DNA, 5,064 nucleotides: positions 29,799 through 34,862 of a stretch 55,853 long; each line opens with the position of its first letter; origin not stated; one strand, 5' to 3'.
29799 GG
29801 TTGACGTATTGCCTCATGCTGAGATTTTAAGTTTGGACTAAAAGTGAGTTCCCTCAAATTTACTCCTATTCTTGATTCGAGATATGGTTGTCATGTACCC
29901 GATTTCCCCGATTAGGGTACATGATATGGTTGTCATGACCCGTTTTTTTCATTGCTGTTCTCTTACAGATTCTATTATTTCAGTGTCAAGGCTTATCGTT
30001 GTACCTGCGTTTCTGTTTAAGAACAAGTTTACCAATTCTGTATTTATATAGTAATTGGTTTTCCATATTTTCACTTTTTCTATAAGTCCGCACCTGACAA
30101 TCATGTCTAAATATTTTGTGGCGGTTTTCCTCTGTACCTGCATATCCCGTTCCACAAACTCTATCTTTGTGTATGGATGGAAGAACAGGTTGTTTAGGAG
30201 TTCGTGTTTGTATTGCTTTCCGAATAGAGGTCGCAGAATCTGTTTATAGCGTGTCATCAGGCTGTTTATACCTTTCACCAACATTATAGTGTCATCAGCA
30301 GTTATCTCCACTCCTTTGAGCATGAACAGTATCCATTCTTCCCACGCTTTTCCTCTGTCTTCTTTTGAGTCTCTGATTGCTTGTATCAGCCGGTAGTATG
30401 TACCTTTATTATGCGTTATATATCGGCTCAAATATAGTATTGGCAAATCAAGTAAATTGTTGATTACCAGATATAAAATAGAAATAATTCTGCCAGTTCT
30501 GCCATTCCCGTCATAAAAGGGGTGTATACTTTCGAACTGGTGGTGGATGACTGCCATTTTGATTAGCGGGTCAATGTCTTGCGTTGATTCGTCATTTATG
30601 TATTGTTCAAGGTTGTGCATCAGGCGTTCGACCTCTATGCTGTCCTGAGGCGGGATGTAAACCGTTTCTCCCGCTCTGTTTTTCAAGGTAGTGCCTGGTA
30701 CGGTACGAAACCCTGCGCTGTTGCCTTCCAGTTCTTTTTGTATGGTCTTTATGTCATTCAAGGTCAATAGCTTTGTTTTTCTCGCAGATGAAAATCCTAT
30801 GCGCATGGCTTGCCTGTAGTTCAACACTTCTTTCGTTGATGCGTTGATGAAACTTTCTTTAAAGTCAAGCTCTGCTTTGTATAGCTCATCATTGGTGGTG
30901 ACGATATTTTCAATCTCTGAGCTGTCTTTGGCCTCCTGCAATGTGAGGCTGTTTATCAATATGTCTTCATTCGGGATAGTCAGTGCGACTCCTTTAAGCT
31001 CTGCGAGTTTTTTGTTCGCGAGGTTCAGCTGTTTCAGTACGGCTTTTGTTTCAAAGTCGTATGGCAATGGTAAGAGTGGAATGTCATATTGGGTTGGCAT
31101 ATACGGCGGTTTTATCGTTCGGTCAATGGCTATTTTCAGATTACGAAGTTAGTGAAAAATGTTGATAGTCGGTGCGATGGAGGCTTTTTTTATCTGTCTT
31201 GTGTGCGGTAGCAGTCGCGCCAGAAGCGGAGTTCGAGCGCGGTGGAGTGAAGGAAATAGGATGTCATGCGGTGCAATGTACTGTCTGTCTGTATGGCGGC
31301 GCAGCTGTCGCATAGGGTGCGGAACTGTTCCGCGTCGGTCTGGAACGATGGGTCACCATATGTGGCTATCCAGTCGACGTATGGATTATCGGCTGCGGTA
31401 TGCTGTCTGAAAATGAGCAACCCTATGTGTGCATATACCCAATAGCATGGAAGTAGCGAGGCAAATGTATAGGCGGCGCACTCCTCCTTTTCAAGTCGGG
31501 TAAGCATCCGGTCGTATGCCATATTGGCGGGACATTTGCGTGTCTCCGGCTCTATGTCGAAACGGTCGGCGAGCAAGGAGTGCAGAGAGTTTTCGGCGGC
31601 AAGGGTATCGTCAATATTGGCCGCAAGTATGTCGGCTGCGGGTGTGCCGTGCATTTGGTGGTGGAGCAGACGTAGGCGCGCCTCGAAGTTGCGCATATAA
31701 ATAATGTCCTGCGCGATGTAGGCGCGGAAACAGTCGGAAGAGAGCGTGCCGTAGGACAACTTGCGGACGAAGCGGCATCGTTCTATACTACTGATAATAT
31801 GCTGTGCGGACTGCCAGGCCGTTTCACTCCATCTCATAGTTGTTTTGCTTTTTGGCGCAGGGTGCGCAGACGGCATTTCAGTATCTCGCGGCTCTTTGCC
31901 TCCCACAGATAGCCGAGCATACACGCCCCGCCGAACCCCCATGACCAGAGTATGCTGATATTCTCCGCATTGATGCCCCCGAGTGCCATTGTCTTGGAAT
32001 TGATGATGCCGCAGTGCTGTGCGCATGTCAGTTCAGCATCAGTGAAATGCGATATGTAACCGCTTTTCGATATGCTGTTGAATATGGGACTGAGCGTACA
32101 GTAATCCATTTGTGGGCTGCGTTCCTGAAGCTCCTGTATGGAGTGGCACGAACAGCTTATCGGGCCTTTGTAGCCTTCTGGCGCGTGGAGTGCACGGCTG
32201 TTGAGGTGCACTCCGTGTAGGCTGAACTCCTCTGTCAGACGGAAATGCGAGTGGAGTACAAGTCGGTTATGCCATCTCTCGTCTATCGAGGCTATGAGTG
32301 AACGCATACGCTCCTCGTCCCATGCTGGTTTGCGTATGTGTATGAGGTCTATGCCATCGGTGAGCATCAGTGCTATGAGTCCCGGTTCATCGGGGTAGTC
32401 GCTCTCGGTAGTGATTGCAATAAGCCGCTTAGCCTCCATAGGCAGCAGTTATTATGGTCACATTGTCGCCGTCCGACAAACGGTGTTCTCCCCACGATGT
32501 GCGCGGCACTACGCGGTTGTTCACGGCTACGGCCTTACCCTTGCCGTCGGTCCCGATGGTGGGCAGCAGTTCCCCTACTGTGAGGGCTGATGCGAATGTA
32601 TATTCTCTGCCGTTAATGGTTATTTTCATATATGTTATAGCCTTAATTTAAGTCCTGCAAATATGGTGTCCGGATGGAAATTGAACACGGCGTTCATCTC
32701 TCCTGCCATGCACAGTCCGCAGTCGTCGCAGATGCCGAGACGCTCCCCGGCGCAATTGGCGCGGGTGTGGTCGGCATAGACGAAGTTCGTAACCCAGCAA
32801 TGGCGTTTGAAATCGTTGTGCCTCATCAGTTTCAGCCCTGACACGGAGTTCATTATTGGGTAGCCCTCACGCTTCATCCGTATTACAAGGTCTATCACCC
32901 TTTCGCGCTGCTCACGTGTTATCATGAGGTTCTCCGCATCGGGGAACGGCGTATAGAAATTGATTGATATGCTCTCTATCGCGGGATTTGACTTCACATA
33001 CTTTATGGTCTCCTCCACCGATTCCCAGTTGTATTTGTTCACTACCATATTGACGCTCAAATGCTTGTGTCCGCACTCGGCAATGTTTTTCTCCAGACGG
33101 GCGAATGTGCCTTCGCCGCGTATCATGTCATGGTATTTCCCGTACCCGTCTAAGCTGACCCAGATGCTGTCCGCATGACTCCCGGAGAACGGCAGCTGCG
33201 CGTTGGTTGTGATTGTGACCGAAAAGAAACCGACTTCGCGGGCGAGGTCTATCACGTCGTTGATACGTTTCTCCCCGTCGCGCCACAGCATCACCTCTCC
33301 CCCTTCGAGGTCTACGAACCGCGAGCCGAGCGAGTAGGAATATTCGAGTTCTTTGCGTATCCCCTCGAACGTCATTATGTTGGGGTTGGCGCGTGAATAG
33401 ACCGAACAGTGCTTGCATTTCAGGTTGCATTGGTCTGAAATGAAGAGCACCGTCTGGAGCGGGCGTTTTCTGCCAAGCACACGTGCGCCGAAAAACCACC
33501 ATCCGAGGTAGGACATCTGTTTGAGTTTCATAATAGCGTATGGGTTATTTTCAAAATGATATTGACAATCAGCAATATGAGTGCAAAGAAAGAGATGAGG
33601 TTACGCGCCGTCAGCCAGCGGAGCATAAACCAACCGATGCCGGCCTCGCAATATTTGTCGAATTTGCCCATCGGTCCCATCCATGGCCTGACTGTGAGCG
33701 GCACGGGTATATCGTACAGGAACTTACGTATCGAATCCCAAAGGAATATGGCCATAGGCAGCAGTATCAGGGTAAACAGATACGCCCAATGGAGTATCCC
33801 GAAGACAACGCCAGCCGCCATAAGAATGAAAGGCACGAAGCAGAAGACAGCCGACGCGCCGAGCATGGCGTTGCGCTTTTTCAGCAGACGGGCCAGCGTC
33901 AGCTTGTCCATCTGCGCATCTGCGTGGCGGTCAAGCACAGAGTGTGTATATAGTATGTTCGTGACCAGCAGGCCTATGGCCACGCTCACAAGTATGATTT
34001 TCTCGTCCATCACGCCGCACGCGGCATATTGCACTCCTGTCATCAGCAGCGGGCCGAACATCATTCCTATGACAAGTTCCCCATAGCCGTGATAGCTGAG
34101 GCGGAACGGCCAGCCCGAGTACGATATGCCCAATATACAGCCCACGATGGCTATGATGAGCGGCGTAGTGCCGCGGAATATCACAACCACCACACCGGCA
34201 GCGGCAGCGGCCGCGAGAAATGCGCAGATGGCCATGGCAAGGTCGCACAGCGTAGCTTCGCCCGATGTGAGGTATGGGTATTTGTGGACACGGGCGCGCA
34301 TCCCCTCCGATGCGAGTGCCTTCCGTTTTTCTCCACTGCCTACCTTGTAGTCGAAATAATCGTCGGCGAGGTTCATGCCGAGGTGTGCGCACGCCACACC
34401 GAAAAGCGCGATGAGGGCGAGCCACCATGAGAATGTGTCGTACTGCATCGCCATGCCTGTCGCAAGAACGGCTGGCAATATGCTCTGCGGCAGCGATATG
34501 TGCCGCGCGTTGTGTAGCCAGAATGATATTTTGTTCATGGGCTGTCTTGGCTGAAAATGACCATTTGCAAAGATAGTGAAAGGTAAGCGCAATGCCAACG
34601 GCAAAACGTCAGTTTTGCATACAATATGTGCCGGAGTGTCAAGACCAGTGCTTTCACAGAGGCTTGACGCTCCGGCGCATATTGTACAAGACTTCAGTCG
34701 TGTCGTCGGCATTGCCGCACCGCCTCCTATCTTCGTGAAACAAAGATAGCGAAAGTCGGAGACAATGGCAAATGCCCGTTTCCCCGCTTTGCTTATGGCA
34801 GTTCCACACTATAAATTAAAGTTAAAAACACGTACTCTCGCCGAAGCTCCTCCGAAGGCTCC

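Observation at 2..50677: Two diverged A-B-G cassettes of giant T9SS-sorted surface proteins converge on a 21-kb block of core genes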

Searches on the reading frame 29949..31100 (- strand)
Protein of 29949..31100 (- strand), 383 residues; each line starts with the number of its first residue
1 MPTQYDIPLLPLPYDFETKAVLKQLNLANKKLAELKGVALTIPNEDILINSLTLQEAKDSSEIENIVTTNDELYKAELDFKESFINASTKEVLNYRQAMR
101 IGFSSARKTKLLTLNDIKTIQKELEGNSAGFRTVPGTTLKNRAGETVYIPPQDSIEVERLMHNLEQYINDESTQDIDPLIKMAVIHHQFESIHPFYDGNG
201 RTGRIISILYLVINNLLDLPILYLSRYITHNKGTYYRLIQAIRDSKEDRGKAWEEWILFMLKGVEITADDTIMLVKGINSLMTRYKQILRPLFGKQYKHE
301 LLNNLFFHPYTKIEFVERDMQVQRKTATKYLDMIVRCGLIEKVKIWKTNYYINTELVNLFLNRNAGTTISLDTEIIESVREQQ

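Call 13: search_protein_families(library=ncbifam, proteins=[window:29949-31100:-], max_evalue=0.00001)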
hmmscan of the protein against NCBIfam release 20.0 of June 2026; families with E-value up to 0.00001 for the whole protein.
window:29949-31100:- (383 aa): 1 family
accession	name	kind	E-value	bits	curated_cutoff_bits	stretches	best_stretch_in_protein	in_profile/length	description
NF046030.1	ProtAdlyltaseSoFic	equivalog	1.2e-102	343.6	550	1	6-362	9-357/361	protein adenylyltransferase Fic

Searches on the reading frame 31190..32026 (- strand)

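Call 13: search_protein_families(library=ncbifam, proteins=[window:31190-32026:-], max_evalue=0.00001)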
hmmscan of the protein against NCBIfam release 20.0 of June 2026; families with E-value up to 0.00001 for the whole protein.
window:31190-32026:- (278 aa): 3 families
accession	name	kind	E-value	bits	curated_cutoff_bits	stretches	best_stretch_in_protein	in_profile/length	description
NF011301.0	PRK14713.1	equivalog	1.8e-39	136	512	1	48-275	302-529/534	bifunctional hydroxymethylpyrimidine kinase/phosphomethylpyrimidine kinase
TIGR04306.1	salvage_TenA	equivalog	3e-31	108.7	130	1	75-274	2-207/208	thiaminase II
NF007070.0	PRK09517.1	equivalog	6.7e-31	107.4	761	1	53-272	533-749/755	multifunctional thiamine-phosphate pyrophosphorylase/synthase/phosphomethylpyrimidine kinase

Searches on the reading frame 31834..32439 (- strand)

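Call 34: search_protein_families(library=pfam, proteins=[window:31834-32439:-], max_evalue=0.01)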
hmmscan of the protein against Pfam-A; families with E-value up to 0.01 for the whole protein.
window:31834-32439:- (201 aa): 1 family
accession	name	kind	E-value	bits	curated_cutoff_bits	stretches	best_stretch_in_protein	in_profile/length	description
PF02581.23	TMP-TENI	-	9.1e-14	51.7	27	1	8-174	3-176/180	Thiamine monophosphate synthase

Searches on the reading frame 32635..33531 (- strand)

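Call 34: search_protein_families(library=pfam, proteins=[window:32635-33531:-], max_evalue=0.01)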
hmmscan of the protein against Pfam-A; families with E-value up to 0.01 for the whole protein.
window:32635-33531:- (298 aa): 1 family
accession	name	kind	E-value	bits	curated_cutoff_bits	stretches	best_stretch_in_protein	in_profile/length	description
PF04055.27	Radical_SAM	-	2.8e-16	60.6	29.5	1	31-178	3-165/166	Radical SAM superfamily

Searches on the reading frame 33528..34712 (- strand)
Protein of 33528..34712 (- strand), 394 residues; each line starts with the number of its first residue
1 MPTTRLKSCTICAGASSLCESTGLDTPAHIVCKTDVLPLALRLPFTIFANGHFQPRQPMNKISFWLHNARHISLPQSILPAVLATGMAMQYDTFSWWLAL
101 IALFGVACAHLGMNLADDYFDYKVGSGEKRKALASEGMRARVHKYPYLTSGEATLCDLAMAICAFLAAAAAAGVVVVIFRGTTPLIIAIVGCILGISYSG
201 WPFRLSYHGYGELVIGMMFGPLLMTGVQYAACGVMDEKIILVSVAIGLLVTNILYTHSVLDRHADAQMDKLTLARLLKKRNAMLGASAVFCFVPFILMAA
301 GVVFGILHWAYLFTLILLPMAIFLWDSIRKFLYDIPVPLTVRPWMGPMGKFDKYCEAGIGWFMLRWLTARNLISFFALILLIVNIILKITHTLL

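Call 34: search_protein_families(library=pfam, proteins=[window:33528-34712:-], max_evalue=0.01)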
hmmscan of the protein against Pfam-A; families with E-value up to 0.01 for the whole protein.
window:33528-34712:- (394 aa): 1 family
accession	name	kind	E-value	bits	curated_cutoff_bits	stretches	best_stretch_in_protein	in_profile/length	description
PF01040.23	UbiA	-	1e-21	77.8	34.2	1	80-324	4-227/250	UbiA prenyltransferase family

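Call 65: find_encoding_contigs(protein=window:33528-34712:-, flank=10000, max_places=10)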
Protein window:33528-34712:- (394 aa): 9 contigs read that carry it; 3 places shown.
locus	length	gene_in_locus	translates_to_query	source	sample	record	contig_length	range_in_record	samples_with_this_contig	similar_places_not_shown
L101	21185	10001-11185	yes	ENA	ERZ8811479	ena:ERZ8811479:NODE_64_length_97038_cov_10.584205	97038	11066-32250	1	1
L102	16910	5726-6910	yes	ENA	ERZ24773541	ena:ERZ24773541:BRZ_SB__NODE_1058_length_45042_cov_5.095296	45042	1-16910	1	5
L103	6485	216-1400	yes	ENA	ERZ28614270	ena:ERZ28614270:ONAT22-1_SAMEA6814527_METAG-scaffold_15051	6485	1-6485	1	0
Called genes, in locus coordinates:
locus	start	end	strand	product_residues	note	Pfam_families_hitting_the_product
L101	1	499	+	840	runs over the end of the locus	-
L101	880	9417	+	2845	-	PF00629:MAM, PF00041:fn3 (faint), PF16656:Pur_ac_phosph_N (faint), PF24489:Ig_J_second (faint), PF25788:Ig_Rha78A_N (faint)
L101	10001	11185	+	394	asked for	PF01040:UbiA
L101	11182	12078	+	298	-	PF04055:Radical_SAM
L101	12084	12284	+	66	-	PF02597:ThiS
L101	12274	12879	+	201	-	PF02581:TMP-TENI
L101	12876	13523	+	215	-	PF03070:TENA_THI-4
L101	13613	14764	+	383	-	PF13784:Fic_N, PF02661:Fic, PF21248:SoFic-like_C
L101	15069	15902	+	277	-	PF08543:Phos_pyr_kin, PF00294:PfkB (weak)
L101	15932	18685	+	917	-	PF01841:Transglut_core, PF02369:Big_1 (faint)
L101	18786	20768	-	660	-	PF01182:Glucosamine_iso, PF02585:PIG-L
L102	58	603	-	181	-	PF13505:OMP_b-brl (weak), PF13568:OMP_b-brl_2 (faint), PF16961:OmpA_like (faint)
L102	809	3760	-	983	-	PF00675:Peptidase_M16, PF05193:Peptidase_M16_C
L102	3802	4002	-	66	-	PF01381:HTH_3 (weak), PF13443:HTH_26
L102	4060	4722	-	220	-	PF11188:DUF2975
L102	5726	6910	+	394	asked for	PF01040:UbiA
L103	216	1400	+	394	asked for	PF01040:UbiA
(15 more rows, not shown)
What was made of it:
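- The deletion junction is seen in six contigs (call 65).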
